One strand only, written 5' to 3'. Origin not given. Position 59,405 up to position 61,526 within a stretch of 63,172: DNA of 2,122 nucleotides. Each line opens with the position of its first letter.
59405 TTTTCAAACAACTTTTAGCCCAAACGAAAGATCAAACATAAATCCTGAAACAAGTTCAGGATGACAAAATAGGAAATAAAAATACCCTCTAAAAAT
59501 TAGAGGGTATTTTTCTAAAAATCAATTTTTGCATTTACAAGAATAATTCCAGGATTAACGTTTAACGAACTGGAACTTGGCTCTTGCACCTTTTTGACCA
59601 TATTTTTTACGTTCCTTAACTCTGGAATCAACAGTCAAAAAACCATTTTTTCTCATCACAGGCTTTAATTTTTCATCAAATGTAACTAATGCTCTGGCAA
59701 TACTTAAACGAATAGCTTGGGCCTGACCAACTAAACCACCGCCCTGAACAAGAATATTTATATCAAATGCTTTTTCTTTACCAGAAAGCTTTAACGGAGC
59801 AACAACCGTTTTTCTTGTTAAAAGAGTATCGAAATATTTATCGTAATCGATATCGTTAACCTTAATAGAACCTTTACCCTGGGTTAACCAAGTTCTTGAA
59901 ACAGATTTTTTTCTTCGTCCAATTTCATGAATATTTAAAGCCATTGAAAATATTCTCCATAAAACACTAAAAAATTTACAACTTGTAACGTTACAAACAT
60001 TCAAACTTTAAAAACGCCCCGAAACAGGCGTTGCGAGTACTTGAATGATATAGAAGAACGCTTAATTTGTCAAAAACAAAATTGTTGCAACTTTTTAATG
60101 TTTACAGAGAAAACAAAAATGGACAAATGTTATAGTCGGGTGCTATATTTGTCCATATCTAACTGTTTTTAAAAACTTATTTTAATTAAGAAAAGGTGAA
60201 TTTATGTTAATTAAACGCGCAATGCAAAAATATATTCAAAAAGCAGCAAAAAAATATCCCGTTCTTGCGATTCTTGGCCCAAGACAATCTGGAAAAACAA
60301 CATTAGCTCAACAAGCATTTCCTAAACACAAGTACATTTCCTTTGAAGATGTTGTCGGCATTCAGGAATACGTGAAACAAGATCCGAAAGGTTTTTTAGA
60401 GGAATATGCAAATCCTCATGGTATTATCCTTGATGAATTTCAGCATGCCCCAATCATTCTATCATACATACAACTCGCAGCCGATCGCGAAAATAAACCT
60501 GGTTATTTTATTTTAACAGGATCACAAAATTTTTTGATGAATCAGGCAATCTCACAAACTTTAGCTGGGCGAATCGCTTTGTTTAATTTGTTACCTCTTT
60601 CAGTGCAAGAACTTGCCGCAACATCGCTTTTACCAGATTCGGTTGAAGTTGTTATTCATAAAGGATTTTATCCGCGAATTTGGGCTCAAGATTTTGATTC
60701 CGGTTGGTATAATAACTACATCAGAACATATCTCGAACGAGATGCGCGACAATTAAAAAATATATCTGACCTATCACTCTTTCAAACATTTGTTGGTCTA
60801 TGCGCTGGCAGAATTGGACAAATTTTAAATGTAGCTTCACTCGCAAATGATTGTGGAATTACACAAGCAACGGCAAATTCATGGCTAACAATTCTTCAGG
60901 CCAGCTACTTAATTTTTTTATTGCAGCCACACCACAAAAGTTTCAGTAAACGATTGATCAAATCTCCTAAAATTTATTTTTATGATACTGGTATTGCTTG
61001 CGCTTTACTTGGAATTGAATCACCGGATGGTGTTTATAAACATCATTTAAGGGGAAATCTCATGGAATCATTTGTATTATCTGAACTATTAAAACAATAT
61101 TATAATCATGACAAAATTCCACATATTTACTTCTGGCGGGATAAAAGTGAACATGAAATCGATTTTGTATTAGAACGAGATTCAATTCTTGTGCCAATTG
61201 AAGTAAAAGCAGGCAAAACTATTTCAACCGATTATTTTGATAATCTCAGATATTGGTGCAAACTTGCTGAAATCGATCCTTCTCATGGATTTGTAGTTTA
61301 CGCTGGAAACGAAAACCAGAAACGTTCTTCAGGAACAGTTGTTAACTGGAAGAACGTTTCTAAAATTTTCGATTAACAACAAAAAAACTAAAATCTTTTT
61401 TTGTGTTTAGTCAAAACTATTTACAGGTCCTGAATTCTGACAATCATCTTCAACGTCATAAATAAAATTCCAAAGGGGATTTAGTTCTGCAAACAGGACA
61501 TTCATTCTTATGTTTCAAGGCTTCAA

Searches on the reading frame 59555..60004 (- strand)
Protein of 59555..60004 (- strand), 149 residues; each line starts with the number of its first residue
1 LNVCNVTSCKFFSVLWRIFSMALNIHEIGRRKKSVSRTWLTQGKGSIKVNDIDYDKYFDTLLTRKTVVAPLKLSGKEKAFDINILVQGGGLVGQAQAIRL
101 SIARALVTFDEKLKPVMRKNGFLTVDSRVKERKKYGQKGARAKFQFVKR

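Call 13: search_protein_families(library=ncbifam, proteins=[window:59555-60004:-], max_evalue=0.001)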
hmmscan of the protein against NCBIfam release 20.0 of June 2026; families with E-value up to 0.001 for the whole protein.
window:59555-60004:- (149 aa): 3 families
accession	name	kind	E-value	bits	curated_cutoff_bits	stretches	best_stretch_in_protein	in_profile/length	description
NF001099.0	PRK00132.1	equivalog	4.2e-45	153.1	112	1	26-149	7-130/130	30S ribosomal protein S9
NF001749.0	PRK00474.1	equivalog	9.6e-25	87.4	147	1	25-145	5-130/134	30S ribosomal protein S9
TIGR03627.1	uS9_arch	equivalog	1.1e-24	87.2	162.75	1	25-145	2-126/130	30S ribosomal protein S9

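Call 42: find_encoding_contigs(protein=window:59555-59941:-, flank=8000, max_places=10)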
Protein window:59555-59941:- (128 aa): no gene with exactly this product is on record in the collection.

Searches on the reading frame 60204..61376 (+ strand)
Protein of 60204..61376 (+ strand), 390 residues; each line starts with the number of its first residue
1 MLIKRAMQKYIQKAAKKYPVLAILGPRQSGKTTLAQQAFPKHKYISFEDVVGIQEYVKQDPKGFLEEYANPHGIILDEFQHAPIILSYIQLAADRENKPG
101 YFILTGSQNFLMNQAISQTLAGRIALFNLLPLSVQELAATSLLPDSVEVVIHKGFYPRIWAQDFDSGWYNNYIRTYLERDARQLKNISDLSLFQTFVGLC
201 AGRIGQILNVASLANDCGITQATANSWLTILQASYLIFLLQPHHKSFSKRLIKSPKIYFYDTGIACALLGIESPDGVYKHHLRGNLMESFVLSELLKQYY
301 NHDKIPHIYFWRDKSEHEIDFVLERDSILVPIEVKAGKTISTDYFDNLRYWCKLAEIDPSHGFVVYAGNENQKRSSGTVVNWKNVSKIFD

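Call 3: search_protein_families(library=pfam, proteins=[window:60204-61376:+], max_evalue=1)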
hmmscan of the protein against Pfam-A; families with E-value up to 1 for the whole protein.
window:60204-61376:+ (390 aa): 9 families
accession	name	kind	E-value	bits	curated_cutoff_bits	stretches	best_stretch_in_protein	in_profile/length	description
PF13635.12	DUF4143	-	2.1e-51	174.3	28.1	1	178-337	1-160/160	Domain of unknown function (DUF4143)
PF13173.12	AAA_14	-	4.2e-24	85.4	27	1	19-137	3-128/129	AAA domain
PF01637.24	ATPase_2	-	0.029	14.6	33.2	1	11-47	11-49/225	ATPase domain predominantly from Archaea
PF13479.12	AAA_24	-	0.031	14.6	27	1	20-49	4-32/195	AAA domain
PF00931.28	NB-ARC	-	0.045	13.4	23.5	1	7-45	9-45/248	NB-ARC domain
PF08378.17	NERD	-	0.054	14.4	22.1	1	284-350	2-69/111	Nuclease-related domain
PF20720.3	nSTAND3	-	0.063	13.4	27.2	1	11-39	10-38/155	Novel STAND NTPase 3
PF13401.12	AAA_22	-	0.077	13.7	27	0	20-42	7-29/130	AAA domain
PF13191.12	AAA_16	-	0.22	12.4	32.6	1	7-39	12-45/167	AAA ATPase domain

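Call 41: find_encoding_contigs(protein=window:60204-61376:+, flank=6000, max_places=10)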
Protein window:60204-61376:+ (390 aa): no gene with exactly this product is on record in the collection.
